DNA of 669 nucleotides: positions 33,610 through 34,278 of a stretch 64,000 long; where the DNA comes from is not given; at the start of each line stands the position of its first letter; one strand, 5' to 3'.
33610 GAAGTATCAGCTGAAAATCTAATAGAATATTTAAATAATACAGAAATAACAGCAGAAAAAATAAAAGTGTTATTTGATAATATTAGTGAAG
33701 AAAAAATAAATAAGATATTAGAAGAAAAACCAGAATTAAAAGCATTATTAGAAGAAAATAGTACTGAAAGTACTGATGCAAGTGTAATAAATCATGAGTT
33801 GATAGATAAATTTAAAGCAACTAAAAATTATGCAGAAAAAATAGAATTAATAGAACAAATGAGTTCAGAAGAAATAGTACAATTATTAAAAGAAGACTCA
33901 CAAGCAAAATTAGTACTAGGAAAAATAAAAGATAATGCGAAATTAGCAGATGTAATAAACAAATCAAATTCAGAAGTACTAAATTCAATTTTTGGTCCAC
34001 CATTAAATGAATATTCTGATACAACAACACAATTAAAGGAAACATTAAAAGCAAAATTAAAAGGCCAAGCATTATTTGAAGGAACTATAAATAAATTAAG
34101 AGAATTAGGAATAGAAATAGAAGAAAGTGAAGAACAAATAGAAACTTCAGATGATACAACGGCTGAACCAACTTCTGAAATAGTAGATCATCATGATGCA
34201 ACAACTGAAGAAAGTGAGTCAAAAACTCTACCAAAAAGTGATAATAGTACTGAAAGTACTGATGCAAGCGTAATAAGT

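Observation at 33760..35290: Near-identical 116-aa tandem repeats and acidic TDHQD repeats inside the toxin gene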

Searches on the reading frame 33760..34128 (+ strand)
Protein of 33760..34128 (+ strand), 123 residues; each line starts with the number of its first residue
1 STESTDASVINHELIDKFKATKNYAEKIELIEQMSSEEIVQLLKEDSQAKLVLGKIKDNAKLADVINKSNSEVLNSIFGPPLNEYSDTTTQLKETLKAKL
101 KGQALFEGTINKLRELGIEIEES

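Call 12: search_solved_structures(query=window:33760-34128:+, max_evalue=10)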
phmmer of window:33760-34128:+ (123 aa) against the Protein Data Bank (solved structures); distinct sequences matched with E-value up to 10: 3.
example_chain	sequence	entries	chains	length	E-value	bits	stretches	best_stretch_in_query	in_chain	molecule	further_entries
4y6w_A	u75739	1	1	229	0.089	16.9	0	10-40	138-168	NaB(AB)3ACb - light chain TPR-like repeats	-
4y6c_A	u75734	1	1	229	0.31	15.2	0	10-40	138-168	ANSERINA PUTATIVE KINESIN LIGHT chain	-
8oh5_B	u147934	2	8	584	2.5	12.2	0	7-44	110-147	NAD-reducing hydrogenase subunit HoxF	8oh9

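Call 13: search_protein_families(library=pfam, proteins=[window:33760-34128:+], max_evalue=1)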
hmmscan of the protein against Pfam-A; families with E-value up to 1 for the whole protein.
window:33760-34128:+ (123 aa): 4 families
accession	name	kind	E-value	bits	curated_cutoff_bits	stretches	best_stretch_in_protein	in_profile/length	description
PF20701.3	HetE-N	-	0.041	14.6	25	0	86-119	22-55/102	Het-E N-terminal domain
PF01238.27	PMI_typeI_C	-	0.095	13.3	21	1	77-108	3-27/48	Phosphomannose isomerase type I C-terminal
PF23670.1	PIGBOS1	-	0.12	12.9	27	1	77-99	24-46/54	PIGBOS1-like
PF12990.12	DUF3874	-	0.15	12.9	28.3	1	24-51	14-41/71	Domain of unknonw function from B. Theta Gene description (DUF3874)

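Call 16: find_homologous_proteins(query=window:33760-34128:+, max_evalue=0.001)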
Query window:33760-34128:+: 14 candidates shared short words with the query, none scored E <= 0.001.

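Call 24: predict_structure(protein=window:33760-34128:+)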
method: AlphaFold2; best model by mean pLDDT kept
length: 123 residues; sequences in the alignment: 1
mean_pLDDT: 66.4   pTM: 0.58
mean pLDDT of the five models: 66.4, 63.6, 63.0, 62.1, 61.8
residues with pLDDT >= 90: 14; 70-90: 48; 50-70: 21; < 50: 40
segments of 3 or more residues with pLDDT < 50: 1-7, 80-88, 99-105, 107-109, 111-113, 115-123
pLDDT, mean of each block of 10 residues (from residue 1): 52 89 89 89 83 74 77 62 47 52 46 45 42
secondary structure, 60 per line:
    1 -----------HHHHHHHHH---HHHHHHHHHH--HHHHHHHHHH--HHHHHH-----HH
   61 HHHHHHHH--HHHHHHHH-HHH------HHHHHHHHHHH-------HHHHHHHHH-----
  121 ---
elements in order: H12-20 H24-33 H36-45 H48-53 H59-68 H71-78 H89-99 H107-115

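Call 25: search_protein_representatives(protein=window:33760-34128:+)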
Query: 123 residues. Proteins with E-value up to 0.001 (for the whole library): 3; up to 1e-10: 1; up to 1e-30: 1. The best 3 are listed.
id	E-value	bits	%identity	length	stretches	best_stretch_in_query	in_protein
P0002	2.9e-60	217.8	95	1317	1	1-123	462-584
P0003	5.4e-06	43.3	47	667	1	13-118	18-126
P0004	3.2e-05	40.9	34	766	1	11-119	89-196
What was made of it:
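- On Pfam MgtE_N (PF03448): The link to the window units is transitive, through phmmer E = 5e-6 (call 25).
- Exhaustive phmmer finds P0003 (E = 5e-6) and P0004 (E = 3e-5) (call 25).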

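Call 28: find_encoding_contigs(protein=P0002, flank=10000, max_places=5)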
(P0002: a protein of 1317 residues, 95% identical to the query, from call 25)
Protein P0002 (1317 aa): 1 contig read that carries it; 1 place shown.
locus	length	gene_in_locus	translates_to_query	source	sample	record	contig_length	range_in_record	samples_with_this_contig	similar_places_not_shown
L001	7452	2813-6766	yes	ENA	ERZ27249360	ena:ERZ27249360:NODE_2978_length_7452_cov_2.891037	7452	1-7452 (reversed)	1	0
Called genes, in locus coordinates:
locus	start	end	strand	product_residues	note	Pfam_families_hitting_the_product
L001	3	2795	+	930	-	?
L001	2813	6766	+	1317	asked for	-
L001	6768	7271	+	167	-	-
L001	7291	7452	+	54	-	?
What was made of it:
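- L001 is a 2.9x coverage SPAdes-style contig (call 28).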

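Call 31: fold_search(model_id=the predicted structure, library=pdb)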
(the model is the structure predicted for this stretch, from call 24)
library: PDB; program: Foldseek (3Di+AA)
matches with E <= 10: 186; with E <= 0.001: 0
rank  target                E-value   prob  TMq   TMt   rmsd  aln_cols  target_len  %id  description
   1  5ovf                  9.2e-01  0.11  0.19  0.08  11.9       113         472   15  Ras guanine nucleotide exchange factor SOS1 (Rem-cdc25) in complex with small molecule inhibitor compound 17 (released 2019-02-06)
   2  8wiw_3                9.7e-01  0.44  0.37  0.16  14.9       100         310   17  Cryo-EM structure of the flagellar C ring in the CW state (released 2024-09-04)
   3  6epo_S                1.3e+00  0.08  0.18  0.07  13.4       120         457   14  RAS GUANINE EXCHANGE FACTOR SOS1 (REM-CDC25) IN COMPLEX WITH KRAS(G12C) AND FRAGMENT SCREENING HIT F3 (released 2019-02-06)
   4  5mdt                  1.6e+00  0.12  0.24  0.21  10.4       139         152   16  Structure of the CTD-interacting domain (CID) of Seb1 from S. pombe. (released 2017-04-12)
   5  6gc3_MODEL_1_A        1.6e+00  0.12  0.29  0.23  11.4       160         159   14  Structure of Nrd1 CID - Sen1 NIM complex (released 2020-02-05)
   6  7q1e_C                1.6e+00  0.13  0.27  0.23   9.3       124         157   16  CPAP:TUBULIN:IIH5 ALPHAREP COMPLEX (released 2022-04-13)
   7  5ove                  1.7e+00  0.08  0.19  0.07  12.8       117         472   12  Ras guanine nucleotide exchange factor SOS1 (Rem-cdc25) in complex with small molecule inhibitor compound 1 (released 2019-02-06)
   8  9n49_G                1.8e+00  0.25  0.35  0.15  13.8       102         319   19  C-ring - single subunit of the 34-mer CCW flagellar switch complex - FliF, FliG, FliM, and FliN from Salmonella (released 2025-03-12)
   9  1bkd_S                2.1e+00  0.07  0.19  0.07  13.0       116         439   13  COMPLEX OF HUMAN H-RAS WITH HUMAN SOS-1 (released 1999-01-13)
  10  3lku_A                2.3e+00  0.23  0.31  0.16   4.6        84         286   17  Crystal structure of S. cerevisiae Get4 in complex with an N-terminal fragment of Get5 (released 2010-06-23)
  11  2n8w_MODEL_1_A        2.3e+00  0.16  0.32  0.36   7.6       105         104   17  Solution NMR Structure of Designed Protein DA05R1, Northeast Structural Genomics Consortium (NESG) Target OR69 (released 2015-11-25)
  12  9eve_A                2.3e+00  0.09  0.22  0.19  12.0       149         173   16  Crystal structure of the ARM domain of human ZNFX1 (released 2025-04-09)
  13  2ys8_MODEL_1_A        2.3e+00  0.06  0.17  0.22  12.3        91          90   14  Solution structure of the DnaJ-like domain from human ras-associated protein Rap1 (released 2007-10-09)
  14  7tfk_B                2.4e+00  0.12  0.25  0.11  11.1        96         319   16  Atomic model of S. cerevisiae clamp loader RFC bound to two DNA molecules, one at the 5'-recessed end and the other at (released 2022-11-16)
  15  7v6p                  2.4e+00  0.08  0.23  0.16  12.3       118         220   16  Crystal structure of human sNASP TPR domain (released 2021-12-29)
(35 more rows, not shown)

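Call 34: search_protein_families(library=pfam, proteins=[P0003, P0004], max_evalue=1)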
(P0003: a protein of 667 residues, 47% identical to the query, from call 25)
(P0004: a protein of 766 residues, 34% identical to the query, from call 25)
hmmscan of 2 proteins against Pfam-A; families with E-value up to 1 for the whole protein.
P0003 (667 aa): 3 families
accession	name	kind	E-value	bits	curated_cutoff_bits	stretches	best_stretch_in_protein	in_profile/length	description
PF03448.22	MgtE_N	-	0.00053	20.9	25.9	1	6-53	29-76/102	MgtE intracellular N domain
PF07889.17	DUF1664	-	0.0054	17.2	34.6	1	552-638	38-124/124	Protein of unknown function (DUF1664)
PF11083.13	Relaxase_C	-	0.022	15.4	30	1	607-664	17-75/125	C-terminal helical hairpin domain from relaxase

P0004 (766 aa): 0 families

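Call 35: find_homologous_proteins(query=A2, max_evalue=0.01)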
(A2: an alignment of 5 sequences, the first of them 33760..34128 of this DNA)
Query A2 (5 sequences): 2677 candidates shared short words with the query, none scored E <= 0.01.

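Call 36: find_related_loci(query=A2, collection=genome_contigs, flank=10000)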
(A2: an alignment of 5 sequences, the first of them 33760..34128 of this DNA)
Query A2 (123 aa) in genome_contigs; peptide patterns used: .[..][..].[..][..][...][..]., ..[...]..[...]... (x = any residue, [..] = any of these).
164 stretches matched a pattern, but none encodes a relative of the query by tblastn (E <= 1e-3).

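Call 37: find_encoding_contigs(protein=P0003, flank=10000, max_places=4)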
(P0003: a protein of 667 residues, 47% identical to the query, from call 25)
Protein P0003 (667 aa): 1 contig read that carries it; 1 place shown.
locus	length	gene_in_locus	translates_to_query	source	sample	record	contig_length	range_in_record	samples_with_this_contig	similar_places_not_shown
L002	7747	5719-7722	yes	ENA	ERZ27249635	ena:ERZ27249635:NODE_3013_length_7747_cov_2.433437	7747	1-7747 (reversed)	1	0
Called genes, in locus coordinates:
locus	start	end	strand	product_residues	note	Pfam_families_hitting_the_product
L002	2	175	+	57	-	?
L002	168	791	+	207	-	PF00730:HhH-GPD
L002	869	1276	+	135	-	-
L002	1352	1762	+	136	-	PF01029:NusB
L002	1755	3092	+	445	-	PF13742:tRNA_anti_2, PF01336:tRNA_anti-codon, PF02601:Exonuc_VII_L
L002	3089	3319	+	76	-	PF02609:Exonuc_VII_S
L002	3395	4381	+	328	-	PF13180:PDZ_2 (weak), PF05580:Peptidase_S55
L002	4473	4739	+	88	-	-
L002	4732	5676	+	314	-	-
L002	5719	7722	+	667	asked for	-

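Call 38: find_encoding_contigs(protein=P0004, flank=10000, max_places=4)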
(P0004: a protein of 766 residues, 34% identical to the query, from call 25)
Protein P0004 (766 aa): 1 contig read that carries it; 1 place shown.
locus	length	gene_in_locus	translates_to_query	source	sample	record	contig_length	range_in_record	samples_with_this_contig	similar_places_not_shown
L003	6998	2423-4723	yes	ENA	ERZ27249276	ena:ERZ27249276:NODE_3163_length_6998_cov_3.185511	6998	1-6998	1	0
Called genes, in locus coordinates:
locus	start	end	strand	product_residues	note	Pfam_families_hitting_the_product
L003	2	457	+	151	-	?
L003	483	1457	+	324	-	PF01368:DHH, PF02272:DHHA1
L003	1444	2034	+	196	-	PF03193:RsgA_GTPase (faint), PF01926:MMR_HSR1, PF02421:FeoB_N (weak), PF00350:Dynamin_N (faint)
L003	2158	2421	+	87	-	-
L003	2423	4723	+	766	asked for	-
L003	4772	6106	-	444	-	PF03448:MgtE_N, PF00571:CBS, PF01769:MgtE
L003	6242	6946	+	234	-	PF01255:Prenyltransf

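Call 39: find_related_loci(query=A2, collection=metagenome_contigs, flank=10000)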
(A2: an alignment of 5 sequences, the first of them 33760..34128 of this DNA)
Query A2 (123 aa) in metagenome_contigs; peptide patterns used: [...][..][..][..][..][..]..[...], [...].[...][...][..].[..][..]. (x = any residue, [..] = any of these).
600 stretches matched a pattern, but none encodes a relative of the query by tblastn (E <= 1e-3).

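Call 40: find_related_loci(query=A2, collection=viral_contigs, flank=5000)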
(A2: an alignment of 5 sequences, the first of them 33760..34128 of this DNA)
Query A2 (123 aa) in viral_contigs; peptide patterns used: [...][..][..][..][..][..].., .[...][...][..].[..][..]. (x = any residue, [..] = any of these).
600 stretches matched a pattern, but none encodes a relative of the query by tblastn (E <= 1e-3).

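Call 51: search_solved_structures(query=A3, max_evalue=10, show_alignments=3)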
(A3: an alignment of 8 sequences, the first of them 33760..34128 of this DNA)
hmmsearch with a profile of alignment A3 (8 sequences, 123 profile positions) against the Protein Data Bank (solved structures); distinct sequences matched with E-value up to 10: 5.
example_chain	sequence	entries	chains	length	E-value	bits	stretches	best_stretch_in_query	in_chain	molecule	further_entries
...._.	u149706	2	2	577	0.088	16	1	45-116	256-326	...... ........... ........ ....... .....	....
7nfx_u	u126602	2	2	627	0.11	15.8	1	45-116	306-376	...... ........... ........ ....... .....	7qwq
6frk_u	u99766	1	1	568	0.28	14.4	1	45-103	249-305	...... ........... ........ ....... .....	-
7obr_u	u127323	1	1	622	0.33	14.2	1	45-102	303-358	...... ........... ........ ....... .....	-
7obq_u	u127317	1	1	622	0.43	13.8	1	45-102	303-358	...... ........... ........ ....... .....,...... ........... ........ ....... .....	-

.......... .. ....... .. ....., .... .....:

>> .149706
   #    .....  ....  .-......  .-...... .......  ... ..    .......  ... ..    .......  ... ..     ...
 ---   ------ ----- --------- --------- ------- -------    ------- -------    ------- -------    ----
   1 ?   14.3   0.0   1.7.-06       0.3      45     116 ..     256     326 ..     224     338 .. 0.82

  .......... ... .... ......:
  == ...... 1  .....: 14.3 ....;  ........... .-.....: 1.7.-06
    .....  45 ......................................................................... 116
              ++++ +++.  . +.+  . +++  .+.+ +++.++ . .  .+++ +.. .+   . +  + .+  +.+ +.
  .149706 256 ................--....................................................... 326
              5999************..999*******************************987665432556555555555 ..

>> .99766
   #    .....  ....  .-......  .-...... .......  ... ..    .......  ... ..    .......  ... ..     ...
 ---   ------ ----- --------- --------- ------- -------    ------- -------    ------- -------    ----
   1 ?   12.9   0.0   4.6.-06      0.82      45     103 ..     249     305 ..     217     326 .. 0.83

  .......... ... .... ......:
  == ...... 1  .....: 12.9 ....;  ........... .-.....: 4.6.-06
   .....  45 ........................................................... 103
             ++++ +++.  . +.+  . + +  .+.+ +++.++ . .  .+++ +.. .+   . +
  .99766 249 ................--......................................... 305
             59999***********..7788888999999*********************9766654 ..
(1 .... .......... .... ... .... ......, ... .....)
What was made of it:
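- Tried and rejected: PDB sequence searches with the unit and its profile gave only chance-level hits (TPR-like, SRP68) (calls 12, 51).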

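Call 52: search_protein_families(library=pfam, alignment_id=A3, max_evalue=1)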
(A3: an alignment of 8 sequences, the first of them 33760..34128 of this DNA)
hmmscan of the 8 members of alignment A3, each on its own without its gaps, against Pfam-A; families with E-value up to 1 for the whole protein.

A. member 1, window:33760-34128:+ (123 aa): 4 families
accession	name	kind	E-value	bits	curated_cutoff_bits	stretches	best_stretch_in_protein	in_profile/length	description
PF20701.3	HetE-N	-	0.041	14.6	25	0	86-119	22-55/102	Het-E N-terminal domain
PF01238.27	PMI_typeI_C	-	0.095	13.3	21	1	77-108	3-27/48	Phosphomannose isomerase type I C-terminal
PF23670.1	PIGBOS1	-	0.12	12.9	27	1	77-99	24-46/54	PIGBOS1-like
PF12990.12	DUF3874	-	0.15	12.9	28.3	1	24-51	14-41/71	Domain of unknonw function from B. Theta Gene description (DUF3874)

B. families by the number of members that match (of 8 scanned): 19 families
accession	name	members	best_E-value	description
PF03448.22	MgtE_N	4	1.4e-05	MgtE intracellular N domain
PF12990.12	DUF3874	3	0.14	Domain of unknonw function from B. Theta Gene description (DUF3874)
PF18075.7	FtsX_ECD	2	0.023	FtsX extracellular domain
PF20701.3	HetE-N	2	0.041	Het-E N-terminal domain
PF07697.16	7TMR-HDED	1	0.012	7TM-HD extracellular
PF20933.2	HpHbR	1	0.033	Haptoglobin-hemoglobin receptor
PF14434.11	Imm6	1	0.036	Immunity protein Imm6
PF02682.21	CT_C_D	1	0.046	Carboxyltransferase domain, subdomain C and D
PF24930.1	DUF7750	1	0.076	Domain of unknown function (DUF7750)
PF10926.14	DUF2800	1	0.083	Protein of unknown function (DUF2800)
PF11566.13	PI31_Prot_N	1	0.089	PI31 proteasome regulator N-terminal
PF01238.27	PMI_typeI_C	1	0.095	Phosphomannose isomerase type I C-terminal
PF14060.11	DUF4252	1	0.099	Domain of unknown function (DUF4252)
PF21488.3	YqbF_HeH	1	0.11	YqbF, HeH motif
PF23670.1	PIGBOS1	1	0.12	PIGBOS1-like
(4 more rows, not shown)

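Call 55: search_protein_families(library=pfam, proteins=[L002:4732-5673:+], max_evalue=0.01)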
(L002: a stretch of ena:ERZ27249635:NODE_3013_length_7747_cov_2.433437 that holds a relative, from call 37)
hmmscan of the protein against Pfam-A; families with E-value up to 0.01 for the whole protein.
L002:4732-5673:+ (314 aa): 0 families

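Call 91: list_cluster_members(proteins=[P0002, P0003, P0004])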
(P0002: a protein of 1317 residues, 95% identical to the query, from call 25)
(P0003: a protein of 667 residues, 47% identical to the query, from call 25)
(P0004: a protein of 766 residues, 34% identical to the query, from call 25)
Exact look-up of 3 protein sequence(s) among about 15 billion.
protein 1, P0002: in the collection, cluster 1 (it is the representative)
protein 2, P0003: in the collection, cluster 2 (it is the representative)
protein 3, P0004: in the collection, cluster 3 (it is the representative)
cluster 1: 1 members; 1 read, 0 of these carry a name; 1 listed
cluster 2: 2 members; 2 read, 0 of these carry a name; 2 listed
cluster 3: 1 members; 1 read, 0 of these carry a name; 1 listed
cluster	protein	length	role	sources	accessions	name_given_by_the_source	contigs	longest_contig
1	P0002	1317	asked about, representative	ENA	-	-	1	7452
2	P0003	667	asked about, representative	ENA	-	-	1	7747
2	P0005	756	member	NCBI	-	-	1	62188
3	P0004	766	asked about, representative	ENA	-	-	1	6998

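Call 93: find_encoding_contigs(protein=P0005, flank=6000, max_places=3)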
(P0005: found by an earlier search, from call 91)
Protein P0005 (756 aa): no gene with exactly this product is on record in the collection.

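Call 94: search_protein_families(library=pfam, proteins=[L002:4966-5340:+], max_evalue=1)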
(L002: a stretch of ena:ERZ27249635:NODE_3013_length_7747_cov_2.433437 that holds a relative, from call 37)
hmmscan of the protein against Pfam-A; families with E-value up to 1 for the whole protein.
L002:4966-5340:+ (125 aa): 0 families

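Call 101: find_related_loci(query=A3, collection=metagenome_contigs, flank=10000)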
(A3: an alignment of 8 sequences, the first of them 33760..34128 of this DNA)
Query A3 (123 aa) in metagenome_contigs; peptide patterns used: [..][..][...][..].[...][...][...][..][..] (x = any residue, [..] = any of these).
565 stretches matched a pattern, but none encodes a relative of the query by tblastn (E <= 1e-3).
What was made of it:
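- Tried and rejected: Scans for the unit in genome, metagenome (two scans) and viral contigs found nothing (calls 36, 39, 40, 101).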
